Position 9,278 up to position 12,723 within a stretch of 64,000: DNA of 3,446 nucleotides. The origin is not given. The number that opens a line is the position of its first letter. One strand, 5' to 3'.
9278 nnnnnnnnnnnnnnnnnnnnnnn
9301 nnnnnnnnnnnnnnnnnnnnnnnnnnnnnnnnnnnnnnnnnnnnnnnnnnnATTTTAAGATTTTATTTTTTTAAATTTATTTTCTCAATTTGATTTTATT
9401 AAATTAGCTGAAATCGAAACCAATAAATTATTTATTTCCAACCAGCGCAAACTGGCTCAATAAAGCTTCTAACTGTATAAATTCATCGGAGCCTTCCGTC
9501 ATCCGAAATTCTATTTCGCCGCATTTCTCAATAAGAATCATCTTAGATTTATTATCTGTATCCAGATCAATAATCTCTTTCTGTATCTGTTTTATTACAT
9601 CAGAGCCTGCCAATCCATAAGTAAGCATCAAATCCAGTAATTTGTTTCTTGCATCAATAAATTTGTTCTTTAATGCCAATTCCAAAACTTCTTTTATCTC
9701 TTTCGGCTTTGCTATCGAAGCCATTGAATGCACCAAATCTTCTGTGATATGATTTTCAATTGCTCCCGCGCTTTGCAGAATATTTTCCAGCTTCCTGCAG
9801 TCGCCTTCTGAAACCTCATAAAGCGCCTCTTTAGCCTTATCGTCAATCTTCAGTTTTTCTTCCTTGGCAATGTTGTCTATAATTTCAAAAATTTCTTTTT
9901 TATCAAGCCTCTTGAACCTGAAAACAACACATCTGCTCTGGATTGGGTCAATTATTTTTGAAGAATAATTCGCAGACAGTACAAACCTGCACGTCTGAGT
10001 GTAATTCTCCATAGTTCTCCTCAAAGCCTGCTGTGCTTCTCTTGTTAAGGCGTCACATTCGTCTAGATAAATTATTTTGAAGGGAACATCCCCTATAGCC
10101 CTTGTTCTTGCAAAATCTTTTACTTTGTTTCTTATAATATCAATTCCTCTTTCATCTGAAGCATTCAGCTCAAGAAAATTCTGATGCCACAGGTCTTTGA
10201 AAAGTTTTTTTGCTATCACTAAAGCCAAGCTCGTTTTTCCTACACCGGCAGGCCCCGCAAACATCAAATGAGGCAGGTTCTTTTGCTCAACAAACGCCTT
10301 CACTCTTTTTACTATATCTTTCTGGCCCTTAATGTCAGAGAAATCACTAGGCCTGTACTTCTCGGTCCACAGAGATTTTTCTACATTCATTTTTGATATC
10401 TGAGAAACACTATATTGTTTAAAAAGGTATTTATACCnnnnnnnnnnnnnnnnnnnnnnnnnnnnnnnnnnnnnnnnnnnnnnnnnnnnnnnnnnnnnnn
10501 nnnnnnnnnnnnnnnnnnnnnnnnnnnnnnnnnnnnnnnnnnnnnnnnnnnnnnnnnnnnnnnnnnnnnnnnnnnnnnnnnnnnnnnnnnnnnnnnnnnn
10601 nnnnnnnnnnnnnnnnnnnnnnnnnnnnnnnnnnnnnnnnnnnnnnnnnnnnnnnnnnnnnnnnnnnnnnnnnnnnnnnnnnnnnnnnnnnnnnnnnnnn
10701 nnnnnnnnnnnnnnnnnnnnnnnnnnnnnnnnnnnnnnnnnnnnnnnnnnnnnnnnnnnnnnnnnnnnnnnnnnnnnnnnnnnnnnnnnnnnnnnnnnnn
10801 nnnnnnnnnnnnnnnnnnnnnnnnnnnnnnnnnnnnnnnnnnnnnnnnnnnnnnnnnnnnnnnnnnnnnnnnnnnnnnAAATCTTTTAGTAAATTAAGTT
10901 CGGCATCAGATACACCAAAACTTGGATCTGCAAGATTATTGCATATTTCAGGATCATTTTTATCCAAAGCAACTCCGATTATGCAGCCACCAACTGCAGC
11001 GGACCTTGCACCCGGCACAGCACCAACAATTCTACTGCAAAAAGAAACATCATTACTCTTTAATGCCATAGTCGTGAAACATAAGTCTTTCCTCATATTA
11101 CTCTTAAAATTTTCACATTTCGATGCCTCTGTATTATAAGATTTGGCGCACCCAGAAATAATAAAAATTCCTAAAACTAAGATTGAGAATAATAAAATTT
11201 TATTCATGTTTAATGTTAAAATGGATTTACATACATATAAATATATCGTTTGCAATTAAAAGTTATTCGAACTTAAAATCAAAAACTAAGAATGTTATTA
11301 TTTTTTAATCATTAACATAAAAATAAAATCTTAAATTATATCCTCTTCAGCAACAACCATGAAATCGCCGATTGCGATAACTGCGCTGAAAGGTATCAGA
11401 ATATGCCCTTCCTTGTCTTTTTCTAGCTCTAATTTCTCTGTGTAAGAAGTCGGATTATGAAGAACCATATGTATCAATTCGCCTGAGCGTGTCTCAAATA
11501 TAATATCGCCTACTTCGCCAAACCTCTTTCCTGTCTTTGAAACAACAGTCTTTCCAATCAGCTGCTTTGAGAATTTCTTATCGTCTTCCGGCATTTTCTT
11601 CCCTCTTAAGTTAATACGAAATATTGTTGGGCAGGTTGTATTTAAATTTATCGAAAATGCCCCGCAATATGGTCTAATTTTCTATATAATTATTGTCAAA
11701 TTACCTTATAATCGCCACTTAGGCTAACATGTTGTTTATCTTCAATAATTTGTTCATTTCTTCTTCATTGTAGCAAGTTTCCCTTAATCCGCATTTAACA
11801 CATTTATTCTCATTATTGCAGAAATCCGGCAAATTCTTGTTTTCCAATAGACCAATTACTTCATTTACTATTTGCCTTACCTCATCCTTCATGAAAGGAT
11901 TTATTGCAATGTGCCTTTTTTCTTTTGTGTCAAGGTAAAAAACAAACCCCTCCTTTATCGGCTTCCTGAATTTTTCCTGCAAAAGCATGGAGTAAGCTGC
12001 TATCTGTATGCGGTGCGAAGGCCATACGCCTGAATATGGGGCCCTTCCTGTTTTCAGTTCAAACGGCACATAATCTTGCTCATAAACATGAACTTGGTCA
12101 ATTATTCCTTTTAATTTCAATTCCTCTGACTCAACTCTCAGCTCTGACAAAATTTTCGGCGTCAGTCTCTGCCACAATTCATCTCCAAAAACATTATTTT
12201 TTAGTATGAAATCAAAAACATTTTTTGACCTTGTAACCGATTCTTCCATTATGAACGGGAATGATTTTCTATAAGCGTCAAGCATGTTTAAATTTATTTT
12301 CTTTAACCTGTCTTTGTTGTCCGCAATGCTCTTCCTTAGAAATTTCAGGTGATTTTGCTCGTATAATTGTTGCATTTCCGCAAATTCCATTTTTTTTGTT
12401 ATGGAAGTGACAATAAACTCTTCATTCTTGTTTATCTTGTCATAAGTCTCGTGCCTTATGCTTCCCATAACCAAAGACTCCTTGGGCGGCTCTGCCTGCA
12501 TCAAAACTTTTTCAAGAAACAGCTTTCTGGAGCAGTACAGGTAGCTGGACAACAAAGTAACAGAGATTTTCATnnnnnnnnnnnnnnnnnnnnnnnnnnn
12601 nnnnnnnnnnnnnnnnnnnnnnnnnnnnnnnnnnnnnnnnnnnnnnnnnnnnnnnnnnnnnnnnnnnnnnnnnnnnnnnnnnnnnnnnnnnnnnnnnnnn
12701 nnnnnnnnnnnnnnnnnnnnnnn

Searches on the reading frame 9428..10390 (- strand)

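Call 71: search_protein_families(library=ncbifam, max_evalue=0.01, proteins=[window:9428-10390:-])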
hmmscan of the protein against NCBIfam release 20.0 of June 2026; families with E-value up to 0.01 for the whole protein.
window:9428-10390:- (320 aa): 93 families (the best 25 are shown)
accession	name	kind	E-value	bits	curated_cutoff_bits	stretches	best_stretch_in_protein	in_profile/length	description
NF001679.0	PRK00440.1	equivalog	1.1e-138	461.7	303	1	3-319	3-319/322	replication factor C small subunit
NF003157.0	PRK04132.1-2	equivalog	1.5e-106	357.3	1103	2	53-318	598-863/864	replication factor C small subunit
NF003159.0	PRK04132.1-4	equivalog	2.1e-106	356.9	999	2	53-320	585-852/852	replication factor C small subunit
NF003158.0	PRK04132.1-3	equivalog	1.2e-93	314.2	1750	3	140-320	1256-1436/1437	replication factor C small subunit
NF009067.0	PRK12402.1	equivalog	4e-76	256.2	317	2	83-315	106-337/340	replication factor C small subunit 2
TIGR02397.1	dnaX_nterm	equivalog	2.3e-42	145.5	250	1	9-286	5-300/355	DNA polymerase III subunit gamma/tau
NF011514.0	PRK14953.1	equivalog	4e-36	125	536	2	71-313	89-330/488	DNA polymerase III subunits gamma and tau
NF003233.0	PRK04195.2-3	equivalog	3e-31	108.8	471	1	7-243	2-239/504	replication factor C large subunit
NF011523.0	PRK14962.1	equivalog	3e-31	108.7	576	2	69-286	85-301/474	DNA polymerase III subunits gamma and tau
NF003229.0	PRK04195.1-5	equivalog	3e-31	108.6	280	1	8-249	7-254/413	replication factor C large subunit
NF004549.0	PRK05896.1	equivalog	4.8e-31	108.2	578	2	71-278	89-294/642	DNA polymerase III subunits gamma and tau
NF004046.1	PRK05563.1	equivalog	1.6e-29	103.3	400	2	71-269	88-284/567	DNA polymerase III subunit gamma/tau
NF011510.0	PRK14948.1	equivalog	8.8e-29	100.7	593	2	73-224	95-244/640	DNA polymerase III subunit gamma/tau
NF006280.0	PRK08451.1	equivalog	5.8e-27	94.7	572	2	69-243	85-258/535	DNA polymerase III subunit gamma/tau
NF004962.0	PRK06305.1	equivalog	1.3e-26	93.9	559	2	72-270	92-288/465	DNA polymerase III subunits gamma and tau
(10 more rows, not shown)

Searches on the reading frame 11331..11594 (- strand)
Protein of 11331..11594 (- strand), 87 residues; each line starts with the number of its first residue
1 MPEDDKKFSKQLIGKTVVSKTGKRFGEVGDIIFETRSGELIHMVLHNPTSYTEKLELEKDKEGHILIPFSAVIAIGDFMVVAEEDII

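Call 71: search_protein_families(library=ncbifam, max_evalue=0.01, proteins=[window:11331-11594:-])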
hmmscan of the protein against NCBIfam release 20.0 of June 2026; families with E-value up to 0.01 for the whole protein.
window:11331-11594:- (87 aa): 2 families
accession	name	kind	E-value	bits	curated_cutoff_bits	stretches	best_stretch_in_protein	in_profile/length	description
TIGR02273.1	16S_RimM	equivalog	0.00015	21.3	66.2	1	3-71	91-145/166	ribosome maturation factor RimM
TIGR02888.1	spore_YlmC_YmxH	subfamily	0.00019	21.6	44.2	1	20-82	14-74/76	YlmC/YmxH family sporulation protein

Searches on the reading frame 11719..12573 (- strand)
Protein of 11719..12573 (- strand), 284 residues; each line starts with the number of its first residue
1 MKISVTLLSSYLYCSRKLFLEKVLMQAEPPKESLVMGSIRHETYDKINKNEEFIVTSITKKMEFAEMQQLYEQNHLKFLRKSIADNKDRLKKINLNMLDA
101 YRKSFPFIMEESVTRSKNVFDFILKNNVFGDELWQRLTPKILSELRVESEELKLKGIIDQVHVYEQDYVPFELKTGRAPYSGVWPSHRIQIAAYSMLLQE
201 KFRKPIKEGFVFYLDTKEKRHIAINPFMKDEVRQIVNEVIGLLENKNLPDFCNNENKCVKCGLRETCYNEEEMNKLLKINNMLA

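Call 12: search_protein_families(library=pfam, proteins=[window:11719-12573:-])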
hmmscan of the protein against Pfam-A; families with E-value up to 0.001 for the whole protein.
window:11719-12573:- (284 aa): 4 families
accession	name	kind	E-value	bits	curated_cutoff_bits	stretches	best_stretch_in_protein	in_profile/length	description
PF01930.23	Cas_Cas4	-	9.9e-19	68.4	22.7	1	151-268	48-159/160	Domain of unknown function DUF83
PF12705.13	PDDEXK_1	-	2e-13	51.3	22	1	3-267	2-246/247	PD-(D/E)XK nuclease superfamily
PF08696.17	Dna2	-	1.7e-06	28.4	22.4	1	3-92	56-142/204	DNA replication factor Dna2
PF06023.18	Csa1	-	3.6e-05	23.7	27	1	7-234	49-254/292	CRISPR-associated exonuclease Csa1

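Call 52: find_homologous_proteins(query=window:11719-12573:-, max_evalue=0.00001)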
Query window:11719-12573:- (284 aa): 506 proteins with E <= 0.00001 among 1163 candidates; the best 120 are listed.
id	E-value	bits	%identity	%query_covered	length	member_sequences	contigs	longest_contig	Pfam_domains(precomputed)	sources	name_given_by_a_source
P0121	6.5e-184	628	100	100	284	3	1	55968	PF01930.24,PF12705.14,PF08696.18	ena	-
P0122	1.9e-175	600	94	100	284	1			PF01930.24,PF12705.14,PF08696.18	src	-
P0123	1.9e-173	593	93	100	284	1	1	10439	PF01930.24,PF12705.14,PF08696.18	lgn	-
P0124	5.5e-173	592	93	100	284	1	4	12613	PF01930.24,PF12705.14,PF08696.18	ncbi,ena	ncbi:MAG: CRISPR-associated protein Cas4 [Nanoarchaeota archaeon]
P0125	1.9e-171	587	93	99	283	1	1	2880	PF01930.24,PF12705.14,PF08696.18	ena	-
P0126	5.9e-170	582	93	99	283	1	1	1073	PF01930.24,PF12705.14,PF08696.18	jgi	-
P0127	2.0e-169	580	92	100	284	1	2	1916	PF01930.24,PF12705.14,PF08696.18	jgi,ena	-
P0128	3.1e-168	576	92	98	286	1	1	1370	PF01930.24,PF12705.14,PF08696.18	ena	-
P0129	1.5e-167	574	91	98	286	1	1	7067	PF01930.24,PF12705.14,PF08696.18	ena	-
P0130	1.5e-167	574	91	98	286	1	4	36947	PF01930.24,PF12705.14,PF08696.18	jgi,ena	-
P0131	4.3e-167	573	91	98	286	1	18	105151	PF01930.24,PF12705.14,PF08696.18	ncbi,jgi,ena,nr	ncbi:MAG TPA: CRISPR-associated protein Cas4 [Candidatus Nanoarchaeia archaeon]|nr:CRISPR-associated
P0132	7.9e-167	572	91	98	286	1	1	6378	PF01930.24,PF12705.14,PF08696.18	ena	-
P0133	2.1e-166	570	91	98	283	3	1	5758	PF01930.24,PF12705.14,PF06023.19,PF08696.18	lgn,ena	-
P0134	2.5e-166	570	91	98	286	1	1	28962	PF01930.24,PF12705.14,PF08696.18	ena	-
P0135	2.6e-166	570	91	98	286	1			PF01930.24,PF12705.14,PF08696.18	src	-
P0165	2.9e-138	478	76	99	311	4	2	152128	PF01930.24,PF12705.14,PF06023.19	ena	-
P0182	7.7e-137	473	72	99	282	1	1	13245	PF01930.24,PF12705.14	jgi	-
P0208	8.2e-135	467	75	98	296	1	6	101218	PF01930.24,PF12705.14,PF06023.19,PF08696.18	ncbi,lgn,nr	ncbi:CRISPR-associated protein Cas4 [Candidatus Woesearchaeota archaeon]|nr:CRISPR-associated protei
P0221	2.8e-134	465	71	96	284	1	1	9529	PF01930.24,PF12705.14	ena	-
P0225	1.2e-133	463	72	98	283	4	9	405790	PF01930.24,PF12705.14,PF06023.19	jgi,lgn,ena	jgi:CRISPR-associated protein Cas4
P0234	3.1e-132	458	71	98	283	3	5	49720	PF01930.24,PF12705.14,PF06023.19,PF08696.18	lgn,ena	-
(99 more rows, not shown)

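Call 53: find_encoding_contigs(protein=P0225, flank=10000, max_places=1)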
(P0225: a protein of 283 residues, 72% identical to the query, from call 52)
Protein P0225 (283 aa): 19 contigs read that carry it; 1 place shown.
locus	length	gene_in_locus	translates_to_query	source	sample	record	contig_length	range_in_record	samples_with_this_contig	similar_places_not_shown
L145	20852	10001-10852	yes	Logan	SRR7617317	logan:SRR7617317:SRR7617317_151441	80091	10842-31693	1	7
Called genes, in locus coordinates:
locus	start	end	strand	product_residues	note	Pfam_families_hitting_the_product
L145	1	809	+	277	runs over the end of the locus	PF25133:TYW2_N_2, PF02005:TRM (weak), PF03602:Cons_hypoth95 (faint), PF02475:TRM5-TYW2_MTfase, PF06325:PrmA (weak), PF13847:Methyltransf_31 (weak), PF09445:Methyltransf_15 (weak), PF13649:Methyltransf_25 (faint)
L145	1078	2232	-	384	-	PF13191:AAA_16 (faint), PF00004:AAA, PF17862:AAA_lid_3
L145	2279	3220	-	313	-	PF26233:NicX, PF02073:Peptidase_M29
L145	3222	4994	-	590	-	-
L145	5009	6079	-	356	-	PF01321:Creatinase_N, PF00557:Peptidase_M24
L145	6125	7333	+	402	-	PF00675:Peptidase_M16, PF05193:Peptidase_M16_C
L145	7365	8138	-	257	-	-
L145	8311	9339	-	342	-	PF00579:tRNA-synt_1b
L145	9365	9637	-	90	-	-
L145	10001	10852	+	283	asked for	PF06023:Csa1 (faint), PF12705:PDDEXK_1, PF01930:Cas_Cas4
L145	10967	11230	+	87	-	PF05239:PRC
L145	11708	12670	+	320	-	PF03215:Rad17 (faint), PF05496:RuvB_N, PF00004:AAA, PF13177:DNA_pol3_delta2, PF08542:Rep_fac_C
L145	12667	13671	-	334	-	-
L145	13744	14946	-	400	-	-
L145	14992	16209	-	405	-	-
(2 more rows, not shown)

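Call 54: find_encoding_contigs(protein=P0165, flank=10000, max_places=1)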
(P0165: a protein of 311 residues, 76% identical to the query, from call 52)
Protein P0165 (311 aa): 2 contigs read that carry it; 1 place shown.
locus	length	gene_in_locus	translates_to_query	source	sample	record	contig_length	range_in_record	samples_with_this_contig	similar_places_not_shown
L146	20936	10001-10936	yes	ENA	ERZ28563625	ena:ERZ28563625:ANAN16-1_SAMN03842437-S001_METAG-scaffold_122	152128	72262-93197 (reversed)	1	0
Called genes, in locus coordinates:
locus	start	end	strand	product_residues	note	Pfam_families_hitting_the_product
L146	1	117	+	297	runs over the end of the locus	-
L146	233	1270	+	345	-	PF00752:XPG_N, PF01367:5_3_exonuc (faint), PF00867:XPG_I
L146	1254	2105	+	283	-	PF09445:Methyltransf_15 (faint), PF25133:TYW2_N_2, PF02475:TRM5-TYW2_MTfase, PF13847:Methyltransf_31 (weak), PF01596:Methyltransf_3 (weak)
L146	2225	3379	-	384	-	PF23902:AAA_lid_PRS2_C (faint), PF13191:AAA_16 (faint), PF00004:AAA, PF07728:AAA_5 (weak), PF17862:AAA_lid_3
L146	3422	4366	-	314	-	PF26233:NicX, PF02073:Peptidase_M29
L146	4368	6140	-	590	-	-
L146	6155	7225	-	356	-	PF01321:Creatinase_N, PF00557:Peptidase_M24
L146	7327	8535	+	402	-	PF00675:Peptidase_M16, PF05193:Peptidase_M16_C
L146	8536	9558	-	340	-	PF00579:tRNA-synt_1b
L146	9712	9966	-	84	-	-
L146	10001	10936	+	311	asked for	PF06023:Csa1 (weak), PF12705:PDDEXK_1, PF01930:Cas_Cas4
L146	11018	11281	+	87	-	PF05239:PRC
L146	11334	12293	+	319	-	PF03215:Rad17 (weak), PF04851:ResIII (faint), PF05496:RuvB_N, PF13173:AAA_14 (faint), PF00004:AAA, PF13177:DNA_pol3_delta2, PF08542:Rep_fac_C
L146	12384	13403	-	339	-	-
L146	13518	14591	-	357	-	-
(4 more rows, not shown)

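Call 55: find_encoding_contigs(protein=P0208, flank=10000, max_places=1)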
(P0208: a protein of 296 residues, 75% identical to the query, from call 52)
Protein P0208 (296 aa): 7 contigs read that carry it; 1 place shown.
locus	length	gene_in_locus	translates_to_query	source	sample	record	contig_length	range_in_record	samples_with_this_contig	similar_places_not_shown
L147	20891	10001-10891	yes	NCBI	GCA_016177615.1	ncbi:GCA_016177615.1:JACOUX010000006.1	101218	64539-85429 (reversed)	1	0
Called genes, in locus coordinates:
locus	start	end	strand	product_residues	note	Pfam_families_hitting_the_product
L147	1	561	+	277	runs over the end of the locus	PF13847:Methyltransf_31 (faint), PF25133:TYW2_N_2, PF02475:TRM5-TYW2_MTfase, PF09445:Methyltransf_15 (weak)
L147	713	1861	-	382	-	PF13191:AAA_16 (faint), PF00004:AAA, PF07728:AAA_5 (faint), PF17862:AAA_lid_3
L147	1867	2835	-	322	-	PF26233:NicX, PF02073:Peptidase_M29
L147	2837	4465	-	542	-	-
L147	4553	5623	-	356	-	PF01321:Creatinase_N, PF00557:Peptidase_M24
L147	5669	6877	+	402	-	PF00675:Peptidase_M16, PF05193:Peptidase_M16_C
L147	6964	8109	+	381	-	-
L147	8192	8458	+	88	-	-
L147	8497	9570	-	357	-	PF00579:tRNA-synt_1b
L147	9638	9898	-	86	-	-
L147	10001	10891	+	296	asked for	PF06023:Csa1 (faint), PF08696:Dna2 (weak), PF12705:PDDEXK_1, PF01930:Cas_Cas4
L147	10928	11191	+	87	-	PF05239:PRC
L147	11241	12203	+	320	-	PF03215:Rad17 (weak), PF01078:Mg_chelatase (faint), PF04851:ResIII (faint), PF05496:RuvB_N, PF13173:AAA_14 (weak), PF00004:AAA, PF13177:DNA_pol3_delta2, PF08542:Rep_fac_C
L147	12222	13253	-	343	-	-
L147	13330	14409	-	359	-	-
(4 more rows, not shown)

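Call 56: find_encoding_contigs(protein=P0234, flank=10000, max_places=1)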
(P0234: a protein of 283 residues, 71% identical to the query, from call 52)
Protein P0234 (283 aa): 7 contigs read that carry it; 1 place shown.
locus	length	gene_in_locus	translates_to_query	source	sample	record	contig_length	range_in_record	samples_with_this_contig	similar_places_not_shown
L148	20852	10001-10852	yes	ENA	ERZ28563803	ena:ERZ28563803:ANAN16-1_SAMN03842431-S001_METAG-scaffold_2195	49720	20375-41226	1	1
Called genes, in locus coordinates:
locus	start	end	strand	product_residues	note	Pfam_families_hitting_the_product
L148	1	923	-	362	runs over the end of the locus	PF01321:Creatinase_N, PF00557:Peptidase_M24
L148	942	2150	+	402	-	PF00675:Peptidase_M16, PF05193:Peptidase_M16_C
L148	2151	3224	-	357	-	PF00579:tRNA-synt_1b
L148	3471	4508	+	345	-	PF01555:N6_N4_Mtase, PF01170:UPF0020 (faint), PF01555:N6_N4_Mtase (weak)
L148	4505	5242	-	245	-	-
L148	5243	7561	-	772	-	-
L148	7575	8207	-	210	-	-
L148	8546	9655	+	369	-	PF14528:LAGLIDADG_3 (weak)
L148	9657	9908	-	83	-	-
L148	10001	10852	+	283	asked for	PF06023:Csa1 (weak), PF08696:Dna2 (weak), PF12705:PDDEXK_1, PF01930:Cas_Cas4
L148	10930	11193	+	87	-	PF05239:PRC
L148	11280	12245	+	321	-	PF03215:Rad17 (faint), PF05496:RuvB_N (weak), PF13173:AAA_14 (weak), PF00004:AAA, PF13177:DNA_pol3_delta2, PF08542:Rep_fac_C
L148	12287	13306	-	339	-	-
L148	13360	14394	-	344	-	-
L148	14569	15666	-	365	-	-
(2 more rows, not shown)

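Call 71: search_protein_families(library=ncbifam, max_evalue=0.01, proteins=[window:11719-12573:-])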
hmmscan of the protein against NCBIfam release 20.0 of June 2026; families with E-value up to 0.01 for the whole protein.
window:11719-12573:- (284 aa): 4 families
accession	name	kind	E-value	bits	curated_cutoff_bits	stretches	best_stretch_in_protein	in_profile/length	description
NF049935.1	cas4g_cas1g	exception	2.9e-27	95.3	560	2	143-272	64-194/546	CRISPR-associated endonuclease Cas4g/Cas1g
TIGR00372.1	cas4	equivalog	6.9e-27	94.4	65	2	143-268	57-179/180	CRISPR-associated protein Cas4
TIGR03491.1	TIGR03491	subfamily_domain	1.4e-07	30.8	97.45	1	5-276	3-213/462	TM0106 family RecB-like putative nuclease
TIGR01896.1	cas_AF1879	equivalog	1.2e-05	25.2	103.35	1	14-267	47-272/273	type I-A CRISPR-associated protein Cas4/Csa1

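Call 79: find_encoding_contigs(protein=P0221, flank=10000, max_places=1)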
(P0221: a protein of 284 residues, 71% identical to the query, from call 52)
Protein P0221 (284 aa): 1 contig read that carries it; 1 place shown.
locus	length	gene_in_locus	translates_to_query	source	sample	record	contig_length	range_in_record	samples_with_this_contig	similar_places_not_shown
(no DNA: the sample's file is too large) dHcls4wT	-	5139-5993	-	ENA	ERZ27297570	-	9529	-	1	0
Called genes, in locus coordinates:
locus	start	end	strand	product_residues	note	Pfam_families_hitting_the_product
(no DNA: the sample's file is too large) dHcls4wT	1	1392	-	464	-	?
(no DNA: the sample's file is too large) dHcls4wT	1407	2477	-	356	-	PF01321:Creatinase_N, PF00557:Peptidase_M24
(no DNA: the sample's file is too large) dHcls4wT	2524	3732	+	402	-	PF00675:Peptidase_M16, PF05193:Peptidase_M16_C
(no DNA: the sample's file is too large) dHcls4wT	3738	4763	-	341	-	PF00579:tRNA-synt_1b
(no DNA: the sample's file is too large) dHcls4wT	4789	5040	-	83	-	-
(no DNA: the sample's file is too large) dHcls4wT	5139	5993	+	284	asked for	PF12705:PDDEXK_1, PF01930:Cas_Cas4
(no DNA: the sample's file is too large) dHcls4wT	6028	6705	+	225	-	PF00106:adh_short, PF08659:KR, PF13561:adh_short_C2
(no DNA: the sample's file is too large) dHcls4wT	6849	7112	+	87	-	PF05239:PRC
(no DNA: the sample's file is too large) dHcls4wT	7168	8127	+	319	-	PF03215:Rad17 (faint), PF04851:ResIII (faint), PF05496:RuvB_N, PF13177:DNA_pol3_delta2, PF00004:AAA, PF08542:Rep_fac_C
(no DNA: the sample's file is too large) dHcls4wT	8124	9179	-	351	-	-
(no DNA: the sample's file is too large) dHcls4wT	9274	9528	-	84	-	?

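Call 80: find_encoding_contigs(protein=P0182, flank=10000, max_places=1)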
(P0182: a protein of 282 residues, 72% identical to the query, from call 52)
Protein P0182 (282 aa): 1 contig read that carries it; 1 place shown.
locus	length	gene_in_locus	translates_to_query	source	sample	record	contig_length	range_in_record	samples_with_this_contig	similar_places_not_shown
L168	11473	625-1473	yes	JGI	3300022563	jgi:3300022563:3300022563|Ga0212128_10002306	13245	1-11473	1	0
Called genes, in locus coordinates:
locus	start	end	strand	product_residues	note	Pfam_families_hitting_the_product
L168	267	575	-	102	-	-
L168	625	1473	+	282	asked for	PF12705:PDDEXK_1, PF01930:Cas_Cas4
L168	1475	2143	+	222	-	PF00106:adh_short, PF08659:KR, PF13561:adh_short_C2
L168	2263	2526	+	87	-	PF05239:PRC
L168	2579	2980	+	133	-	-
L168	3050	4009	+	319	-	PF03215:Rad17, PF01078:Mg_chelatase (faint), PF05496:RuvB_N, PF13173:AAA_14 (weak), PF00004:AAA, PF13177:DNA_pol3_delta2, PF08542:Rep_fac_C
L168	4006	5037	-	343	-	-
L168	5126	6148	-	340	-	-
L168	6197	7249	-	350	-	-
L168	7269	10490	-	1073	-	-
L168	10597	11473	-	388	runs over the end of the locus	-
